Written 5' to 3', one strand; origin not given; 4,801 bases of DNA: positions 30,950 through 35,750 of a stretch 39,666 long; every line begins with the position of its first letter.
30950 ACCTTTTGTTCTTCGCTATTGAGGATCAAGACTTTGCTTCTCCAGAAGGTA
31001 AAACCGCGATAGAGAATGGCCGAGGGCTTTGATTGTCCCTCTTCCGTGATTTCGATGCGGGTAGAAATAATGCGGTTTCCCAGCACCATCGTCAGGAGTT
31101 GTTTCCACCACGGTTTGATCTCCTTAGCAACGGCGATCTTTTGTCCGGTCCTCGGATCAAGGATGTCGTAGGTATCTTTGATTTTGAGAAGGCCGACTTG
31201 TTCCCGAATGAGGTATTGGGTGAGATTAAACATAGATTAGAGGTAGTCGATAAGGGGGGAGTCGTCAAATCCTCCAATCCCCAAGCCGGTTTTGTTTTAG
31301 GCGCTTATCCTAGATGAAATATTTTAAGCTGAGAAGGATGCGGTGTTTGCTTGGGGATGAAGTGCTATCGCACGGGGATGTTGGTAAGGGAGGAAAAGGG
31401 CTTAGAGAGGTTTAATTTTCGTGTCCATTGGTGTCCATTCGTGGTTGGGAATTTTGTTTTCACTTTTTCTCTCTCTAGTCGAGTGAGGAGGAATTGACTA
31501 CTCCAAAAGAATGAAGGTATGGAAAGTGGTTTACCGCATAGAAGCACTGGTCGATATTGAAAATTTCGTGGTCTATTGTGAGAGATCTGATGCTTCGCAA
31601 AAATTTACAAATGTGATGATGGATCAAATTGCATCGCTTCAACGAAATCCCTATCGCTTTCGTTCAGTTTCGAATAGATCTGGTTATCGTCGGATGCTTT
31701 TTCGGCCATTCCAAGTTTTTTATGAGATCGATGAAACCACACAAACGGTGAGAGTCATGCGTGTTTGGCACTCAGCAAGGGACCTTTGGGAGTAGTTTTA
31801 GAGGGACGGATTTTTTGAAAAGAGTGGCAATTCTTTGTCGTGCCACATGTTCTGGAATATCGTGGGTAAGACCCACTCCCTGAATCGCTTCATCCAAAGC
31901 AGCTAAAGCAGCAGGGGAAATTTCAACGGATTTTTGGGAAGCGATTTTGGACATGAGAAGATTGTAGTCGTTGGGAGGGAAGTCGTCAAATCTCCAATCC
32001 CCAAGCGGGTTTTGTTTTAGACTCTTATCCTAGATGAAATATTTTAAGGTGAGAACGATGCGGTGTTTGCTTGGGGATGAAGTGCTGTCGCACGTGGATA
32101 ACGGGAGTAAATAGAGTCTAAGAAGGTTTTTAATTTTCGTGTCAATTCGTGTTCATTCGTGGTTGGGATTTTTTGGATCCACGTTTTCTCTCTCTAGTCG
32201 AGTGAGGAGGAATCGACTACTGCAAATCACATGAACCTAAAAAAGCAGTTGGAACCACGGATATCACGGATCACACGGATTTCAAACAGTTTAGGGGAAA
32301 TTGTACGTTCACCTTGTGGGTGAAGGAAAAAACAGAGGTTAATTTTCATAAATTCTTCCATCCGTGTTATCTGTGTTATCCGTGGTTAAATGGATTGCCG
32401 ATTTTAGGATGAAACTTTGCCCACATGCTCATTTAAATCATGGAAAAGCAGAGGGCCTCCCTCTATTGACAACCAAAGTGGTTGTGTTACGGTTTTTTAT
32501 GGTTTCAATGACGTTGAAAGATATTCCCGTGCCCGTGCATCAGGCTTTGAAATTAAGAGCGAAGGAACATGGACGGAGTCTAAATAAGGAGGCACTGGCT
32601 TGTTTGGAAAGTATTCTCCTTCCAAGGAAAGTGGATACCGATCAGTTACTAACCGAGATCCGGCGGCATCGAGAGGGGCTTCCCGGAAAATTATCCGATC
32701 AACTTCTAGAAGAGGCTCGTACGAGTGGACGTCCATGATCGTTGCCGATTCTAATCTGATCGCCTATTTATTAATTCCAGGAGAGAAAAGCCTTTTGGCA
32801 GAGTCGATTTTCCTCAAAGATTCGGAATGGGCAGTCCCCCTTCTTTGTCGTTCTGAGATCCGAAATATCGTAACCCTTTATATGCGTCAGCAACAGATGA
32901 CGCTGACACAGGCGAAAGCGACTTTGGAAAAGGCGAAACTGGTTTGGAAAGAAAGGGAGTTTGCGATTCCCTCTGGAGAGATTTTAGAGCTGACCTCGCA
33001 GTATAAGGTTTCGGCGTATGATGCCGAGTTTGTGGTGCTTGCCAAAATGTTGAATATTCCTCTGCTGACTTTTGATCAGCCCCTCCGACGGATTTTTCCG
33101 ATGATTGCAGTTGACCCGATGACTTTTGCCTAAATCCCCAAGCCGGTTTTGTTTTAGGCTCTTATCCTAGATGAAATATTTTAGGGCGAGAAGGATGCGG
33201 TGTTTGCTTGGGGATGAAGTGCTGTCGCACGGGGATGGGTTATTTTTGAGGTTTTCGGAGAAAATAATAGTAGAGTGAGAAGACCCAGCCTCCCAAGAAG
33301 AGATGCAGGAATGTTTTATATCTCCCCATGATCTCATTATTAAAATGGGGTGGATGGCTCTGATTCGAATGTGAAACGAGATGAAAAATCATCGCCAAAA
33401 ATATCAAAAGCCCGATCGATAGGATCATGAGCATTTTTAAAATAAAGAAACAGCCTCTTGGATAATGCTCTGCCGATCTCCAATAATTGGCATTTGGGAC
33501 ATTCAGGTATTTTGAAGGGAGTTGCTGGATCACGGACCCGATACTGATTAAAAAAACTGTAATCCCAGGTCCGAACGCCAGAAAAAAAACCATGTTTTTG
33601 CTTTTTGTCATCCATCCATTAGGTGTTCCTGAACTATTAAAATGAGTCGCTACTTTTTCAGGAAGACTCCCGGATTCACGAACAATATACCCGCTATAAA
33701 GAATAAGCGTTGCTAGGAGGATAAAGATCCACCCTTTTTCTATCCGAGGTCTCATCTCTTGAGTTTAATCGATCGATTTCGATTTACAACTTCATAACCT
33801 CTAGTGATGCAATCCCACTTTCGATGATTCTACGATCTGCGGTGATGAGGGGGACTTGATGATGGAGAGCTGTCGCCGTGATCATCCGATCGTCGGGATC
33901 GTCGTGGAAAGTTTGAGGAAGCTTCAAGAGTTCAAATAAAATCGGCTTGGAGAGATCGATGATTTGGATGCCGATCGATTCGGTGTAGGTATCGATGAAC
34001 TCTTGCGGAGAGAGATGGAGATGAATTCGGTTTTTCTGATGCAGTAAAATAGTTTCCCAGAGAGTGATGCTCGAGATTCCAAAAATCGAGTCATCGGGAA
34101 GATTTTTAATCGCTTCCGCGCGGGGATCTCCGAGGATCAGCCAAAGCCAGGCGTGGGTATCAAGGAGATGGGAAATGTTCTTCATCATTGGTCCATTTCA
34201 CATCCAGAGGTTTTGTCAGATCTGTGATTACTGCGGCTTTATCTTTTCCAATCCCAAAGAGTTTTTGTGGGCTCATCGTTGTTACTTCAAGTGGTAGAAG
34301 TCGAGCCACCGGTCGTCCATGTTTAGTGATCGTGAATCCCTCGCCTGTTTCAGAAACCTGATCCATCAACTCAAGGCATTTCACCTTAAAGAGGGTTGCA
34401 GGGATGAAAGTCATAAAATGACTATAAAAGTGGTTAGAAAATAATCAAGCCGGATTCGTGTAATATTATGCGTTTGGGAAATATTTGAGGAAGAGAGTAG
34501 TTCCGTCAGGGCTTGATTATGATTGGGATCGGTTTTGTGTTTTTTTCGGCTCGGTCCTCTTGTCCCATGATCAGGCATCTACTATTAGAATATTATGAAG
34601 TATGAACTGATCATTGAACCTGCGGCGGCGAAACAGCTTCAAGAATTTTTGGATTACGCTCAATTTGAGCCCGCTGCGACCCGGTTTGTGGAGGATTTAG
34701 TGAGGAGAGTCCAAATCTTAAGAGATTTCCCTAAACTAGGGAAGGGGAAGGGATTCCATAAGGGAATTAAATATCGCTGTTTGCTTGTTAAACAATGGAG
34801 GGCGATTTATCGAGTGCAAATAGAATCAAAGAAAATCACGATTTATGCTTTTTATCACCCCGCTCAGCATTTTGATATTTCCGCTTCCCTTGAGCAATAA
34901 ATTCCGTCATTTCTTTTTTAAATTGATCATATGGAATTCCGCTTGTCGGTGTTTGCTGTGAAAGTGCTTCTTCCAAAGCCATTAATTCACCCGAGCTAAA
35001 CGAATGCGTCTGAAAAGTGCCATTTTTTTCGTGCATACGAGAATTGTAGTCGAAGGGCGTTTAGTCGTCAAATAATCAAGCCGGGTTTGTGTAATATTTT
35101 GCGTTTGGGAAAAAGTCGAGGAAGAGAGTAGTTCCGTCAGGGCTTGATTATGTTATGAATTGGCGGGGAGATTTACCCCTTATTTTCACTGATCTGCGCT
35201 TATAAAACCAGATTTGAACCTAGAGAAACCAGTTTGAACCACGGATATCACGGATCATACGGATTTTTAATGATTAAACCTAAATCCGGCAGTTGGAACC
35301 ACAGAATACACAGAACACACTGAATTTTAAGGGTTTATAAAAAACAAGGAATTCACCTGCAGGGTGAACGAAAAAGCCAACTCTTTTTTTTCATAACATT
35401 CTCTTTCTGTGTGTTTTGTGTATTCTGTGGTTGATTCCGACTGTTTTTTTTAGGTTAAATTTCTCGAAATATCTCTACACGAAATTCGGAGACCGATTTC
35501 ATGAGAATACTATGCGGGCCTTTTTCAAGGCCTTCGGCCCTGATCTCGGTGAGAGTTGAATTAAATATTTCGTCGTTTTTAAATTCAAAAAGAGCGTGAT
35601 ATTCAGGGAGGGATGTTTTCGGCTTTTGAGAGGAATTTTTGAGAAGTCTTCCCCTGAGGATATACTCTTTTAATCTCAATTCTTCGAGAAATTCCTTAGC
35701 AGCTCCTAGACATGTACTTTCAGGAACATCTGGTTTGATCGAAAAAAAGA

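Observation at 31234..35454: Array of five TA cassettes with structured repeats lying between neighbouring modules (integron/CALIN-like layout without an integrase in view)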

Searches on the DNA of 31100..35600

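Call 91: search_rna_families(source=window, start=31100, end=35600, threshold=evalue, max_evalue=1)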
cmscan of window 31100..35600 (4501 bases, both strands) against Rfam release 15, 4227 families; matches with E-value up to 1: 2.
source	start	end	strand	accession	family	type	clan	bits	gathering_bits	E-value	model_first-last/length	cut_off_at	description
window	35296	35432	+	RF04157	MIR9486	Gene; miRNA;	-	28.9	100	0.0066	1-119/119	no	MIR9486 microRNA precursor family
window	32237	32403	-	RF00690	MIR408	Gene; miRNA;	-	22.7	64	0.03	1-126/126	no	MIR408 microRNA precursor family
